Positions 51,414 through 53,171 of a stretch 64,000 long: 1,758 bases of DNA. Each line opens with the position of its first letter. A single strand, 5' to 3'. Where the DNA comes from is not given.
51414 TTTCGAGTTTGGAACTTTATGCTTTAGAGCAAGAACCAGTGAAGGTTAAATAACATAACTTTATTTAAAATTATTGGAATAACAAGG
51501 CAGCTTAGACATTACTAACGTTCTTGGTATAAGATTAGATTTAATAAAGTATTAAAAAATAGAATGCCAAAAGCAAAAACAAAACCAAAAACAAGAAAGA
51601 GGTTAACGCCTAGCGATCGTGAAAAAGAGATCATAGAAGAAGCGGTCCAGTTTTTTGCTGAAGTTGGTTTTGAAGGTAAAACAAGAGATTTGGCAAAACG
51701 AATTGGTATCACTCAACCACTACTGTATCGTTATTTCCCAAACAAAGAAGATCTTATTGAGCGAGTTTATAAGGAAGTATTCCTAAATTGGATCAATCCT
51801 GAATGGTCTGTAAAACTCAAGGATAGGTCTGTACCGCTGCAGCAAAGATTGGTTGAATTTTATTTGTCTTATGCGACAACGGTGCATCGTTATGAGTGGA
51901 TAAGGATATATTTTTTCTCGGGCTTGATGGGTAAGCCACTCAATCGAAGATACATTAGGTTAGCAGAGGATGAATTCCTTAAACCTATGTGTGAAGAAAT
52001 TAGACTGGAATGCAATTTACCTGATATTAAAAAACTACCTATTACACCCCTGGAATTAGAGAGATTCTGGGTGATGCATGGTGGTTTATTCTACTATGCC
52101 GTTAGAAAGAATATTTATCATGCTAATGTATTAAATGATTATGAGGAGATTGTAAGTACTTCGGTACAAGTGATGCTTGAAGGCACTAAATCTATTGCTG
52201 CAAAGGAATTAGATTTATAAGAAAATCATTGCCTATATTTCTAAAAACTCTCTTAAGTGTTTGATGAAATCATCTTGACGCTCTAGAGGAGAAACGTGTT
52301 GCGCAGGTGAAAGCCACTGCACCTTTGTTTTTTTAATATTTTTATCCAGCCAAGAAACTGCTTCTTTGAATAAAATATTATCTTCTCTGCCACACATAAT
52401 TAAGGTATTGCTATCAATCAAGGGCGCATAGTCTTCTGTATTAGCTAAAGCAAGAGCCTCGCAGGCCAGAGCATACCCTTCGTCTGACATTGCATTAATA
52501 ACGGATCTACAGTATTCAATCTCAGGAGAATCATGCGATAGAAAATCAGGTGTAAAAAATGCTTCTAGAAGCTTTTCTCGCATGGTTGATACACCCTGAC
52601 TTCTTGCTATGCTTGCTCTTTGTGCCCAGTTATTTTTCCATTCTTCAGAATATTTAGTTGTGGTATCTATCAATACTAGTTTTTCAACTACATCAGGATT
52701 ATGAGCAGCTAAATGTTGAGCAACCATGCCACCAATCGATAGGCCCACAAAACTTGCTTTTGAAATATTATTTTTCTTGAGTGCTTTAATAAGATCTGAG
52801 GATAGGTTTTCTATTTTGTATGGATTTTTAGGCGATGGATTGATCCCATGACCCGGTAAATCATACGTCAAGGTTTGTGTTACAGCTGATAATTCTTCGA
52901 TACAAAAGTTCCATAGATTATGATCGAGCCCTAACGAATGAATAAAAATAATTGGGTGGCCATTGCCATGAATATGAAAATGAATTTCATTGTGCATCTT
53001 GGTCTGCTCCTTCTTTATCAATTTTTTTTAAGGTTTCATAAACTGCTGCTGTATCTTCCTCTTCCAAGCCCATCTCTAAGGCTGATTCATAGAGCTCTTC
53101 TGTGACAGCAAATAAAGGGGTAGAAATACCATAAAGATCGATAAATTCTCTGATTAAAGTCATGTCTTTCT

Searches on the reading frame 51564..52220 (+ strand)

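Call 25: search_protein_families(library=pfam, max_evalue=1e-8, proteins=[window:51564-52220:+])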
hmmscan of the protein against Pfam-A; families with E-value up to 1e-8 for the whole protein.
window:51564-52220:+ (218 aa): 1 family
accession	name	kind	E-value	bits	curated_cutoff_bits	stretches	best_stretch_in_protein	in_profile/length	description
PF00440.29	TetR_N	-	6e-14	52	24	1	23-68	1-47/47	Bacterial regulatory proteins, tetR family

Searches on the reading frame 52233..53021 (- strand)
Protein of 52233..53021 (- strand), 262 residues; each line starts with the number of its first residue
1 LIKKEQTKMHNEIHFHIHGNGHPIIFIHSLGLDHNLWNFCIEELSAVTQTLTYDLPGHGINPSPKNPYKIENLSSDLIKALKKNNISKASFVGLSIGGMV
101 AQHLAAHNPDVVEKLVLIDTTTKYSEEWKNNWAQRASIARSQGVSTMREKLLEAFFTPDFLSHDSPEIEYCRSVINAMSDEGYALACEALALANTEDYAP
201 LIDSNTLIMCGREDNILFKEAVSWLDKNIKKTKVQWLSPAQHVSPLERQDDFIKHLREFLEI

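Call 26: search_protein_families(library=pfam, max_evalue=1e-8, proteins=[window:52233-53021:-])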
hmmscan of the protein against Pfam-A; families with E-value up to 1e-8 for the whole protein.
window:52233-53021:- (262 aa): 3 families
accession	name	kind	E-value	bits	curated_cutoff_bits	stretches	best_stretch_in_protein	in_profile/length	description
PF00561.26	Abhydrolase_1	-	9.1e-22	78.3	25.8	1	23-247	2-243/245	alpha/beta hydrolase fold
PF12697.13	Abhydrolase_6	-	4.9e-14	54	26.3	1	24-253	1-215/217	Alpha/beta hydrolase family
PF03096.20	Ndr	-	4.9e-09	35.7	23.3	1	5-238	3-252/283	Ndr family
